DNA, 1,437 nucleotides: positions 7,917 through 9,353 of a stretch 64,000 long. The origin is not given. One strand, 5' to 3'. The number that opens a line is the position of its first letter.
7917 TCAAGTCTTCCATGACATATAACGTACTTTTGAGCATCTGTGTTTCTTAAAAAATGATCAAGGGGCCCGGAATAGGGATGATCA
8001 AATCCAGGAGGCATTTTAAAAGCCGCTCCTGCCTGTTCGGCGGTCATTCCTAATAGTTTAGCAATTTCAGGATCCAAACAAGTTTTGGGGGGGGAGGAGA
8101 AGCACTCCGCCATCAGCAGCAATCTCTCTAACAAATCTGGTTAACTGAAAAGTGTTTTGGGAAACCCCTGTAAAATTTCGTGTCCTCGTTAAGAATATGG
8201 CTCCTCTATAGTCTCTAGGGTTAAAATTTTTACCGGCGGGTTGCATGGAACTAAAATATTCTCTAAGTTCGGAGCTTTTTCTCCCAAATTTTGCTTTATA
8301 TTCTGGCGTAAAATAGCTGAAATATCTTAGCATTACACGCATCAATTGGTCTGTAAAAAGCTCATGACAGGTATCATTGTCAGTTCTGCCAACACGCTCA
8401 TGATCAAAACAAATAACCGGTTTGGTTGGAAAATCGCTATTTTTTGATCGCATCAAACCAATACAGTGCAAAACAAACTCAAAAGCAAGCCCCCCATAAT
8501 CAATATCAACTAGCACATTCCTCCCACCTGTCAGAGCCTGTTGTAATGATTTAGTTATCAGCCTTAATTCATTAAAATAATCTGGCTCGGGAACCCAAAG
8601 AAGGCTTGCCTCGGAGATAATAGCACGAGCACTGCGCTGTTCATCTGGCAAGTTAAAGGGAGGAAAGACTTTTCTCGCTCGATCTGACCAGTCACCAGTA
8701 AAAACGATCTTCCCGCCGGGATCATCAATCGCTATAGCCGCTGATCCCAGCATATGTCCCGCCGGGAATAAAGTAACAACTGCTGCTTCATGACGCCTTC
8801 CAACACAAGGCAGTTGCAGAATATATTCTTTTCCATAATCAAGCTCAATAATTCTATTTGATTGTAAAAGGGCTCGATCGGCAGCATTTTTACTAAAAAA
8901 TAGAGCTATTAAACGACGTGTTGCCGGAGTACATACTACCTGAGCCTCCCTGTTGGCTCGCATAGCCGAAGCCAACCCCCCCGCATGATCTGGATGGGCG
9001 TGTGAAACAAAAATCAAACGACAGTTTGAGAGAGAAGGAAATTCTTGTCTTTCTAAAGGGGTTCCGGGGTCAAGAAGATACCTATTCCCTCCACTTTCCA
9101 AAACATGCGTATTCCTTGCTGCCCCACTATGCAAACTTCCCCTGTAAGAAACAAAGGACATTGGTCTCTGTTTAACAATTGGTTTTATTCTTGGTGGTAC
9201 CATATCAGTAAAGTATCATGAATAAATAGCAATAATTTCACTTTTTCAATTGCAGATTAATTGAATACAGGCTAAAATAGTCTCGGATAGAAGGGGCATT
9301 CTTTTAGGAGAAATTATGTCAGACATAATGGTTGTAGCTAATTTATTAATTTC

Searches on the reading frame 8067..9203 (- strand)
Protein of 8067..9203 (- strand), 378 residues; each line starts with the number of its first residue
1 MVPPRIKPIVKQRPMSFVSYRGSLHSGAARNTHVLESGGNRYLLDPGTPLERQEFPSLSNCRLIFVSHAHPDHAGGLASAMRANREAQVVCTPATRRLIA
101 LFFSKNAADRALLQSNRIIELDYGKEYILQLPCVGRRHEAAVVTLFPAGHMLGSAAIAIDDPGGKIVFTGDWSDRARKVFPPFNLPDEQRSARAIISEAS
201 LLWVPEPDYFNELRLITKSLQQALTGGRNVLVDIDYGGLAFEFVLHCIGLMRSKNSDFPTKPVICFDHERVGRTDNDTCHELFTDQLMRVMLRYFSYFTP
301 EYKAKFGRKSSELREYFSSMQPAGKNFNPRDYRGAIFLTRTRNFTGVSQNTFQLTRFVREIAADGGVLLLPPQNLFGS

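Call 59: search_protein_families(library=pfam, proteins=[window:8067-9203:-], max_evalue=0.00001)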
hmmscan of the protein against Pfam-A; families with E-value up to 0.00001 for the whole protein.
window:8067-9203:- (378 aa): 3 families
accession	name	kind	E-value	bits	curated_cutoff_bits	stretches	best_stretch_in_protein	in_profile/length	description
PF00753.33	Lactamase_B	-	4.8e-13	49.9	22.7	1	30-176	6-154/196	Metallo-beta-lactamase superfamily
PF12706.13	Lactamase_B_2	-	7.9e-10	39.1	27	1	40-172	1-143/200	Beta-lactamase superfamily domain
PF19583.5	ODP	-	2.8e-06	27.8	27.2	1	31-171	4-135/194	ODP family beta lactamase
